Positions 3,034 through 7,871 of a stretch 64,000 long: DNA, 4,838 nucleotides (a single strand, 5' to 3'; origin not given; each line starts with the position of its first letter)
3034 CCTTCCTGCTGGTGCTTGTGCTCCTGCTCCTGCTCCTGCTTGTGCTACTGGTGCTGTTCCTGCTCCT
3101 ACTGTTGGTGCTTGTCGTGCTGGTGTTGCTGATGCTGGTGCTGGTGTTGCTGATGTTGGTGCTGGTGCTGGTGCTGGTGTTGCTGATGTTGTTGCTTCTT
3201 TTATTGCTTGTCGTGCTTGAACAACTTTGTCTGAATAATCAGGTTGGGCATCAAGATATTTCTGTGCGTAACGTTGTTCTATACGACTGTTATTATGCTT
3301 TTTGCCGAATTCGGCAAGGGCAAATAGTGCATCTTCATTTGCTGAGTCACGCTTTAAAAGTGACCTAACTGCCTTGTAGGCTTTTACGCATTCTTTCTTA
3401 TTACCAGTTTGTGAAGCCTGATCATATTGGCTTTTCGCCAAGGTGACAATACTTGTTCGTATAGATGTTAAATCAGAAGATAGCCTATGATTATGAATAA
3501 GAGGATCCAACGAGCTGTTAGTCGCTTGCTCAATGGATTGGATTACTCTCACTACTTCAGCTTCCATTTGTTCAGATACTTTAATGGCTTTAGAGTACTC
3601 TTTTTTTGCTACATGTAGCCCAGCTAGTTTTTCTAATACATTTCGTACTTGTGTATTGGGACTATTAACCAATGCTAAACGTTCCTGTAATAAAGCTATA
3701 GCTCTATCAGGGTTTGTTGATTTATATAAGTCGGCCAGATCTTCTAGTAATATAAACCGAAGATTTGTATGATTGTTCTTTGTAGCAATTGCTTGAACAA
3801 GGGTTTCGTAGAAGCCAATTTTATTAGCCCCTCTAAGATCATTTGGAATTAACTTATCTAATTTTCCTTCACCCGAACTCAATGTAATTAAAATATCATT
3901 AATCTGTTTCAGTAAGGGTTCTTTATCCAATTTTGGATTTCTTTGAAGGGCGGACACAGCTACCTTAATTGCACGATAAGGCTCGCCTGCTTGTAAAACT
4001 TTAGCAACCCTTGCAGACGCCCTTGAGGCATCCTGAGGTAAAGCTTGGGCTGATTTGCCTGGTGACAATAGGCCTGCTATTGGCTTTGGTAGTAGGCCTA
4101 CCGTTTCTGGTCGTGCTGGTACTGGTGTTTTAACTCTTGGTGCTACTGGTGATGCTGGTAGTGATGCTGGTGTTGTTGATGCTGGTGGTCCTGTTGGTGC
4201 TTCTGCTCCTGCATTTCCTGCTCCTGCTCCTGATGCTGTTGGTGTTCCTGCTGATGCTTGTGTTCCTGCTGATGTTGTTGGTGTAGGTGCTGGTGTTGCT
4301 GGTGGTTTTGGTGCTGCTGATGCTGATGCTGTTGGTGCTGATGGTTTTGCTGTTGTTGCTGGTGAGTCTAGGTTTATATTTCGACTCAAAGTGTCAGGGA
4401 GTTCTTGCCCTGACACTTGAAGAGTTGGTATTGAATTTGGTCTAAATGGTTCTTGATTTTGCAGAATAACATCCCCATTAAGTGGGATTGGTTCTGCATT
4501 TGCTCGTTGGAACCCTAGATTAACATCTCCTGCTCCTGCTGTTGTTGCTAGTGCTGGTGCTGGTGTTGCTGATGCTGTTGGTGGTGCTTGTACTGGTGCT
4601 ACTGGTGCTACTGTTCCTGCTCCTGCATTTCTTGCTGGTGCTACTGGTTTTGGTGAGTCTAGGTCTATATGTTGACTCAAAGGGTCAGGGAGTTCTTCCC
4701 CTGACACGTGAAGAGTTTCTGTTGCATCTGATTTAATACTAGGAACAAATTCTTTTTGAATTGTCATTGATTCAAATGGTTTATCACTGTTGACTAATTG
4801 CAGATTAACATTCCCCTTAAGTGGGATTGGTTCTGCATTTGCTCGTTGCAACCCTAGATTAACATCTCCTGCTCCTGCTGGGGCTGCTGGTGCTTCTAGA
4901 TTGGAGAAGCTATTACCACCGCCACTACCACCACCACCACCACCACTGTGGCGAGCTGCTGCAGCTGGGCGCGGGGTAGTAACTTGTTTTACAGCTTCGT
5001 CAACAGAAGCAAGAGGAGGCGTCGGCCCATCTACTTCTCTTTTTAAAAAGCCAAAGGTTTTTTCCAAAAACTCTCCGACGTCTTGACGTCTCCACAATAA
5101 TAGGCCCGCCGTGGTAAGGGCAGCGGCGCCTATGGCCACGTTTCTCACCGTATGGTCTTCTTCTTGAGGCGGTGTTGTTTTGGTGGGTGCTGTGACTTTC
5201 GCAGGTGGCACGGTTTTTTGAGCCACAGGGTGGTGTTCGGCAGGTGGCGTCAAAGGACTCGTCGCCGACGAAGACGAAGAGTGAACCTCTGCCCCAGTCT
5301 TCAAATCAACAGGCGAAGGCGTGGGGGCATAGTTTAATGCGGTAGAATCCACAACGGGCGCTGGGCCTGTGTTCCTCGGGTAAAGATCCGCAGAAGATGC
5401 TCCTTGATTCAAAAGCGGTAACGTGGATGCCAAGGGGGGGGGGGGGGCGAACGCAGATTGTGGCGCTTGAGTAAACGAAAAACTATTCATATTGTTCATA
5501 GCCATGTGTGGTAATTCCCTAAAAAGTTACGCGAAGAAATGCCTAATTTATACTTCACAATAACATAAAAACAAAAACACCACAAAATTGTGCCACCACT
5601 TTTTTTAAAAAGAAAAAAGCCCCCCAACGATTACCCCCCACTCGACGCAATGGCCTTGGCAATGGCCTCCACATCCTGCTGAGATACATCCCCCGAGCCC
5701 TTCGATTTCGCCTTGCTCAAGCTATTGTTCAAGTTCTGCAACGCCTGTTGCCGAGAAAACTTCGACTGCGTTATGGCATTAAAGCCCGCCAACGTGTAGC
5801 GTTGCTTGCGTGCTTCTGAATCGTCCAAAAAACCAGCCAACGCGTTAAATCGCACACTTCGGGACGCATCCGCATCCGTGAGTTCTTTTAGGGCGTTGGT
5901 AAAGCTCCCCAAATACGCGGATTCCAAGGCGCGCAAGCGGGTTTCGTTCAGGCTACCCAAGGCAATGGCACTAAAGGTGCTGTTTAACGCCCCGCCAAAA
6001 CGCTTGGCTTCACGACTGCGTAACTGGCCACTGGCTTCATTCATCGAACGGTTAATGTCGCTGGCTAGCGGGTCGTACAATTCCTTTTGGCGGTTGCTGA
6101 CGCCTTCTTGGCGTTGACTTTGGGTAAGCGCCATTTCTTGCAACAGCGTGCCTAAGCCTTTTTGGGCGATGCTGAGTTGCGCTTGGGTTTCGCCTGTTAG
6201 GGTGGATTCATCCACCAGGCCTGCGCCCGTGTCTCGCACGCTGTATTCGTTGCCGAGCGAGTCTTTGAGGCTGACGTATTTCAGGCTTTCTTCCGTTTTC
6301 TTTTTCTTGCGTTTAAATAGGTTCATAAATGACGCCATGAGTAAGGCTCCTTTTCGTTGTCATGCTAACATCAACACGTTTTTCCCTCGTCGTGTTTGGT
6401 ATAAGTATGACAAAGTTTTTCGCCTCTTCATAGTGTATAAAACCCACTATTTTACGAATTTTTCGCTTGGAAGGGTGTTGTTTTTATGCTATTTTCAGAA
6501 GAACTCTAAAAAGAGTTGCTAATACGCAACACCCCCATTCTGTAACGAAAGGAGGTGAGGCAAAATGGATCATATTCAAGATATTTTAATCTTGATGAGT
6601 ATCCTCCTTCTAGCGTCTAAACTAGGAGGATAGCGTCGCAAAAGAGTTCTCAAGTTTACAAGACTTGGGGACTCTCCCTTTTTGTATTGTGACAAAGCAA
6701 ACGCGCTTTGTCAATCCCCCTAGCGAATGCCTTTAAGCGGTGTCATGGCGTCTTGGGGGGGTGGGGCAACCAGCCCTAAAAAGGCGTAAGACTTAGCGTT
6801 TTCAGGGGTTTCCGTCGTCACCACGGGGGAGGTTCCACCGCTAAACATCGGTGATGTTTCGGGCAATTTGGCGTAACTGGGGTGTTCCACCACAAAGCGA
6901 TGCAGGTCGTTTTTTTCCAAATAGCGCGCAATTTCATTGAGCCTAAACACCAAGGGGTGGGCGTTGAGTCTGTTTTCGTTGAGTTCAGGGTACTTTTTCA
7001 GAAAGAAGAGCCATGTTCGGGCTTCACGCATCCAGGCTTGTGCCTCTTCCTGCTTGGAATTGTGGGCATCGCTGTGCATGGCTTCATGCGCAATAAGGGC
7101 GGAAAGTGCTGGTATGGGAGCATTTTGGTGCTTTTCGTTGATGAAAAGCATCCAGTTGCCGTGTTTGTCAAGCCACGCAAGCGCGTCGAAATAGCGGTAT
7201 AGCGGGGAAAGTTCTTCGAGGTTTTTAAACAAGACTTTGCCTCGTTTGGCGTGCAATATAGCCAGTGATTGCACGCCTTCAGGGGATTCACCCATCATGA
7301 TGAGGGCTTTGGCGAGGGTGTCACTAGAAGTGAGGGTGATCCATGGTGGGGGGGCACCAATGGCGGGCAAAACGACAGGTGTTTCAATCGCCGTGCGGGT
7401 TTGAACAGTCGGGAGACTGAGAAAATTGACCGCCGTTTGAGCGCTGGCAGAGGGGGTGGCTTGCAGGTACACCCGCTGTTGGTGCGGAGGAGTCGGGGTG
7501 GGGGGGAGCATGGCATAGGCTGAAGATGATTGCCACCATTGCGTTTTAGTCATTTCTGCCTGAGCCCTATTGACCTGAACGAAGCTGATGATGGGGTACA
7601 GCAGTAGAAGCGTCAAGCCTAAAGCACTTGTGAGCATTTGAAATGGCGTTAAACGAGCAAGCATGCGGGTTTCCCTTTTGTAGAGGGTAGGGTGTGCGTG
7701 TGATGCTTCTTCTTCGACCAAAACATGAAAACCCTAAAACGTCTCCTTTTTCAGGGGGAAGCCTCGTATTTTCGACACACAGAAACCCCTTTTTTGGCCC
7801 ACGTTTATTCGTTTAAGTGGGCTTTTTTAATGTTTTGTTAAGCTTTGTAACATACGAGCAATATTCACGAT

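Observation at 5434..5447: G14 homopolymer tract inside the 5' coding region of the 916-aa repetitive Pro/Ala/Thr-rich protein: candidate slipped-strand phase-variation switch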

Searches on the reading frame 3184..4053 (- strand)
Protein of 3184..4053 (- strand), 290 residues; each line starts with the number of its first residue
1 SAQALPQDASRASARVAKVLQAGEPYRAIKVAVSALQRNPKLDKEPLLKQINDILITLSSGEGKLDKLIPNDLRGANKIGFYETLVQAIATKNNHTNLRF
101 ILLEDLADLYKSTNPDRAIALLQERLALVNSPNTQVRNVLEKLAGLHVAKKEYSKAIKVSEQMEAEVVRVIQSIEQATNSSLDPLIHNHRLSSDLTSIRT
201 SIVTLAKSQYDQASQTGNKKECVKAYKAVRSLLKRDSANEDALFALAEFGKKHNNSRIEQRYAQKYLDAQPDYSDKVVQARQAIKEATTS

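Call 66: predict_structure(protein=window:3184-4053:-)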
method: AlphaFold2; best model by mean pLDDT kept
length: 290 residues; sequences in the alignment: 1
mean_pLDDT: 65.7   pTM: 0.43
mean pLDDT of the five models: 65.7, 61.8, 60.1, 58.1, 58.0
residues with pLDDT >= 90: 2; 70-90: 153; 50-70: 61; < 50: 74
segments of 3 or more residues with pLDDT < 50: 1-3, 62-64, 130-193
pLDDT, mean of each block of 10 residues (from residue 1): 60 88 84 84 85 76 50 64 81 59 72 68 62 40 43 35 40 38 36 49 72 80 78 74 84 68 80 78 75
secondary structure, 60 per line:
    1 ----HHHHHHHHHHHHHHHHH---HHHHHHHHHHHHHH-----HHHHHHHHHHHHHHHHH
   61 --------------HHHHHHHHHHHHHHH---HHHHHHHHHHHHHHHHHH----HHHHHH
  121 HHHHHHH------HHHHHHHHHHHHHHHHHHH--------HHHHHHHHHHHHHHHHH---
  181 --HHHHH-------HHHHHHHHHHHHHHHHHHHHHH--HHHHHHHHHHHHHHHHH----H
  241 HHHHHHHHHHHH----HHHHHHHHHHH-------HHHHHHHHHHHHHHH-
elements in order: H5-21 H25-38 H44-60 H75-89 H93-110 H115-127 H134-152 H161-177 H183-187 H195-216 H219-235 H240-252 H257-267 H275-289
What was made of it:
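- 3184..4053 (-): Residues 485-774: all-helical, TPR-like repeat domain. Single-sequence AlphaFold2 model with 14 helices and mean pLDDT 65.7 (call 66).
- On Chlamydial polymorphic membrane proteins (Pmp): The modelled central domain (residues 485-774) is all-helical (call 66).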

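Call 69: fold_search(model_id=the predicted structure, library=pdb)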
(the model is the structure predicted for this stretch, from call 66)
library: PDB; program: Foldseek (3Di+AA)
matches with E <= 10: 1021; with E <= 0.001: 0
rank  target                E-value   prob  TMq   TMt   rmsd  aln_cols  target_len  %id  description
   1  6eou                  2.4e-03  1.00  0.30  0.27  10.4       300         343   17  O-GlcNAc transferase TPR domain with the intellectual disability associated mutation L254F (released 2018-05-09)
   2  4g2v_A                2.6e-03  1.00  0.35  0.33  10.8       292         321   14  Structure complex of LGN binding with FRMPD1 (released 2013-01-23)
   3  9qhc_A                5.1e-03  1.00  0.37  0.38  10.2       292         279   13  Crystal structure of 8-repeat CTPR protein with eliminated coordination sites (released 2025-10-22)
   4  8chy                  5.6e-03  1.00  0.37  0.39  10.7       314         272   14  Crystal structure of an 8-repeat consensus TPR superhelix with Zinc. (released 2024-02-21)
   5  1w3b_A                6.1e-03  1.00  0.32  0.26  11.8       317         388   18  The superhelical TPR domain of O-linked GlcNAc transferase reveals structural similarities to importin alpha. (released 2004-09-09)
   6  4wng_A                6.7e-03  1.00  0.35  0.32  10.9       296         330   13  Crystal structure of the TPR domain of LGN in complex with Frmpd4/Preso1 at 2.1 Angstrom resolution (released 2015-09-16)
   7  9bv3_W                6.7e-03  1.00  0.36  0.27  11.2       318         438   12  M1B Midnolin-Proteasome (released 2025-06-11)
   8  4u1d_C                6.7e-03  0.99  0.24  0.19  13.2       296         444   12  Structure of the PCI domain of translation initiation factor eIF3a (released 2014-09-10)
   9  4wne_A                8.7e-03  1.00  0.35  0.32  10.6       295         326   13  Crystal structure of the TPR domain of LGN in complex with Frmpd4/Preso1 at 2.0 Angstrom resolution (released 2015-09-16)
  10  4wnd_A                8.7e-03  1.00  0.34  0.31  11.0       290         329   13  Crystal structure of the TPR domain of LGN in complex with Frmpd4/Preso1 at 1.5 Angstrom resolution (released 2015-09-16)
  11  4r7s                  8.7e-03  0.99  0.26  0.28  12.4       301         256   11  Crystal structure of a tetratricopeptide repeat protein (PARMER_03812) from Parabacteroides merdae ATCC 43184 at 2.39 A  (released 2014-10-01)
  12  3sf4_B                1.0e-02  1.00  0.33  0.29  10.4       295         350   11  Crystal structure of the complex between the conserved cell polarity proteins Inscuteable and LGN (released 2011-11-23)
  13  7yeh_A                1.0e-02  0.94  0.22  0.10  14.4       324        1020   18  Cryo-EM structure of human OGT-OGA complex (released 2023-07-12)
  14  6hc2_E                1.1e-02  1.00  0.35  0.31  10.8       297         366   14  Crystal structure of NuMA/LGN hetero-hexamers (released 2019-05-29)
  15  2ho1_B                1.2e-02  1.00  0.35  0.42   9.2       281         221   12  Functional Characterization of Pseudomonas Aeruginosa pilF (released 2006-07-25)
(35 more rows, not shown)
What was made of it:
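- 3184..4053 (-): The best Foldseek PDB matches are TPR superhelices, but weak (E >= 2.4e-3, TM 0.3-0.39; call 69).
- On Simple-sequence (slipped-strand) phase-variable / contingency locus: TPR-like helical domain (calls 66, 69).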

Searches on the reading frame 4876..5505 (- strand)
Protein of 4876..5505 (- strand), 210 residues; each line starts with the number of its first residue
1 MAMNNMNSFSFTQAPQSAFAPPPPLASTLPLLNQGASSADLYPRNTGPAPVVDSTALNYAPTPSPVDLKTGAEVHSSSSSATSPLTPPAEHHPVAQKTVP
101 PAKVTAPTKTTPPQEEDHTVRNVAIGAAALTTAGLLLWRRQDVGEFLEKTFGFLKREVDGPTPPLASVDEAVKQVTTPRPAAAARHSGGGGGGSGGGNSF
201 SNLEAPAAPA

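Call 29: find_related_loci(query=A2, collection=metagenome_contigs, flank=3000)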
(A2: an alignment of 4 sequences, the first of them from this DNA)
Query A2 (209 aa) in metagenome_contigs; peptide patterns used: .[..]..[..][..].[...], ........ (x = any residue, [..] = any of these).
234 stretches matched a pattern, but none encodes a relative of the query by tblastn (E <= 1e-3).
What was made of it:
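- Tried and rejected: A peptide-pattern scan with the N-terminal alignment also found nothing (call 29).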

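Call 38: search_protein_representatives(protein=window:4876-5505:-)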
Query: 210 residues. Proteins with E-value up to 0.001 (for the whole library): 0; up to 1e-10: 0; up to 1e-30: 0. The best 0 are listed.
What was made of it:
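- Tried and rejected: The 1.84-billion-representative phmmer search with the 210-aa N-terminus returned 0 hits (call 38).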

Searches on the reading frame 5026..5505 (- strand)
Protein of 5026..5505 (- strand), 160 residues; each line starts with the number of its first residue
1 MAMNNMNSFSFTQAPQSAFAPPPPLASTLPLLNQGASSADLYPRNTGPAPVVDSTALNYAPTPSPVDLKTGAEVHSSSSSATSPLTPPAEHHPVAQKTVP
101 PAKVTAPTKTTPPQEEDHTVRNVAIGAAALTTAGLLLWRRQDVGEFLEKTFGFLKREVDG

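Call 26: find_homologous_proteins(query=window:5026-5505:-, max_evalue=0.01)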
Query seq(160 aa): 234 candidates shared short words with the query, none scored E <= 0.01.
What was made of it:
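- Tried and rejected: find_homologous_proteins with the 160-aa N-terminus returned nothing (call 26).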

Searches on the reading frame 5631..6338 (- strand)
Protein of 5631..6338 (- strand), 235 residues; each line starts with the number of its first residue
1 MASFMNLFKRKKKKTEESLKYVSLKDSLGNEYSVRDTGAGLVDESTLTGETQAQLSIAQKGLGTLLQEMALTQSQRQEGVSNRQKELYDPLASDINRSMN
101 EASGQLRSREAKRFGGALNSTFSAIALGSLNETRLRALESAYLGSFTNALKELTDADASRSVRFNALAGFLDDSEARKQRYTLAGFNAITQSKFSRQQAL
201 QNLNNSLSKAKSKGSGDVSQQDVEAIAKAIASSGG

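Call 7: search_protein_families(library=pfam, proteins=[window:5631-6338:-], max_evalue=0.01)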
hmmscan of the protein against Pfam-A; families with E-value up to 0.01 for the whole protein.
window:5631-6338:- (235 aa): 0 families

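Call 45: find_encoding_contigs(protein=window:5631-6338:-, flank=4000, max_places=10)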
Protein window:5631-6338:- (235 aa): 9 contigs read that carry it; 8 places shown.
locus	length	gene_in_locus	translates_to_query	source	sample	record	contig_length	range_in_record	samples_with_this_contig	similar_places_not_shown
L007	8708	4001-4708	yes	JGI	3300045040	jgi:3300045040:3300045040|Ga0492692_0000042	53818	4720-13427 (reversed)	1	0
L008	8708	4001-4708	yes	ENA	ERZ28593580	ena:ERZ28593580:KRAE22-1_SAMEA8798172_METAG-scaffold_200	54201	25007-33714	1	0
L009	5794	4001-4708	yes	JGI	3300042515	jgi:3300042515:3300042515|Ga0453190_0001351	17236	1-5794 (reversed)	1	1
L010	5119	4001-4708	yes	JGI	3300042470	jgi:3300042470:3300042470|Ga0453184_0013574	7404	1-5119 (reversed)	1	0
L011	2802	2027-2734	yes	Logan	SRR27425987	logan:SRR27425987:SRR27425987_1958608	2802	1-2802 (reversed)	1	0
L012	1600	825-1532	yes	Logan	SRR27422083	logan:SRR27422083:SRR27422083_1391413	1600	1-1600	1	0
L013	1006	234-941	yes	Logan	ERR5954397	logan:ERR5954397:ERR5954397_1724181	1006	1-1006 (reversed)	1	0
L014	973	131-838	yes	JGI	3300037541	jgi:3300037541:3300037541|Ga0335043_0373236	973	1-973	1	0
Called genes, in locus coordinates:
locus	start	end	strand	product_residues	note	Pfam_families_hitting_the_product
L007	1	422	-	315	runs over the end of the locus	-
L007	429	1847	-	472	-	PF07719:TPR_2 (faint), PF13174:TPR_6 (faint), PF00515:TPR_1 (weak), PF13414:TPR_11, PF00515:TPR_1, PF13414:TPR_11, PF00515:TPR_1 (weak), PF13414:TPR_11 (weak), +5 more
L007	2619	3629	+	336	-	-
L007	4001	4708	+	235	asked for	-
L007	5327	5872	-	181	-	-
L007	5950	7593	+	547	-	PF13428:TPR_14 (faint)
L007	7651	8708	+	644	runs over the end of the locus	PF00759:Glyco_hydro_9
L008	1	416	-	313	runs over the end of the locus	-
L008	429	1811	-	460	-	PF07719:TPR_2 (faint), PF00515:TPR_1 (weak), PF13414:TPR_11, PF00515:TPR_1, PF13181:TPR_8 (weak), PF13414:TPR_11, PF00515:TPR_1 (weak), PF13414:TPR_11 (weak), +5 more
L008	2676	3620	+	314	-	-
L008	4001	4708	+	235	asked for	-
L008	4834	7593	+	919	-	PF13428:TPR_14 (faint)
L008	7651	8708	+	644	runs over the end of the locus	PF00759:Glyco_hydro_9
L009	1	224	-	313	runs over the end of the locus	-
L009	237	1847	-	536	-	PF13414:TPR_11 (weak), PF00515:TPR_1 (weak), PF13371:TPR_9 (weak), PF00515:TPR_1, PF13414:TPR_11, PF13432:TPR_16, PF00515:TPR_1, PF13414:TPR_11, +8 more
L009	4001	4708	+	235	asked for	-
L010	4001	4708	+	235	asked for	-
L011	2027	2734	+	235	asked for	-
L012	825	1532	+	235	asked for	-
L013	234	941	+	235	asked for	-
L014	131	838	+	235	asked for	-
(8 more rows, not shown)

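Call 59: search_protein_families(library=ncbifam, proteins=[window:5631-6338:-], max_evalue=0.1)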
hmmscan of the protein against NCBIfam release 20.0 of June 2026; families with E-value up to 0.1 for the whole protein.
window:5631-6338:- (235 aa): 0 families

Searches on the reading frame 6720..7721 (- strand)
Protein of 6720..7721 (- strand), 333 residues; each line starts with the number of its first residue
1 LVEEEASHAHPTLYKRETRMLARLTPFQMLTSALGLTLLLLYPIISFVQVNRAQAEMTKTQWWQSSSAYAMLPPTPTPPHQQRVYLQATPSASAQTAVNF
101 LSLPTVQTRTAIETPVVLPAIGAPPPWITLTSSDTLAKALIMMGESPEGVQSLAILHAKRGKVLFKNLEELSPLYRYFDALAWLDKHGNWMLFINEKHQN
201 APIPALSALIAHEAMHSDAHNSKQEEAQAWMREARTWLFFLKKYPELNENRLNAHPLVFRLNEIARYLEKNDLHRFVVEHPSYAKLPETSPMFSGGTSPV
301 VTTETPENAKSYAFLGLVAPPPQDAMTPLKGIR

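Call 7: search_protein_families(library=pfam, proteins=[window:6720-7721:-], max_evalue=0.01)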
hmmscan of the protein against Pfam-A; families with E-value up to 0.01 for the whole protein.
window:6720-7721:- (333 aa): 0 families

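Call 59: search_protein_families(library=ncbifam, proteins=[window:6720-7721:-], max_evalue=0.1)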
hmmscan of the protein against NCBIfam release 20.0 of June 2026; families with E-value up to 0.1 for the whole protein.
window:6720-7721:- (333 aa): 0 families

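Call 62: find_encoding_contigs(protein=window:6720-7664:-, flank=3000, max_places=10)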
Protein window:6720-7664:- (314 aa): 3 contigs read that carry it; 2 places shown.
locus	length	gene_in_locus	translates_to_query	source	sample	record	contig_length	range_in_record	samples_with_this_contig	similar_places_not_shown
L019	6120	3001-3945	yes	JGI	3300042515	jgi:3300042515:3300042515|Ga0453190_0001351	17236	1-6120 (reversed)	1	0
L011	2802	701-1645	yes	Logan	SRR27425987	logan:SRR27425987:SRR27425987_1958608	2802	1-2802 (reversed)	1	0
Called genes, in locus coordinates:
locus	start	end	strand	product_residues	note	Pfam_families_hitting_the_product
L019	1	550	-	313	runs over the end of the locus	-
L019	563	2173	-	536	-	PF13414:TPR_11 (weak), PF00515:TPR_1 (weak), PF13371:TPR_9 (weak), PF00515:TPR_1, PF13414:TPR_11, PF13432:TPR_16, PF00515:TPR_1, PF13414:TPR_11, +8 more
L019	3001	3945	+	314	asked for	-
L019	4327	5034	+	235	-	-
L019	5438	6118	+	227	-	?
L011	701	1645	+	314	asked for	-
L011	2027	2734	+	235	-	-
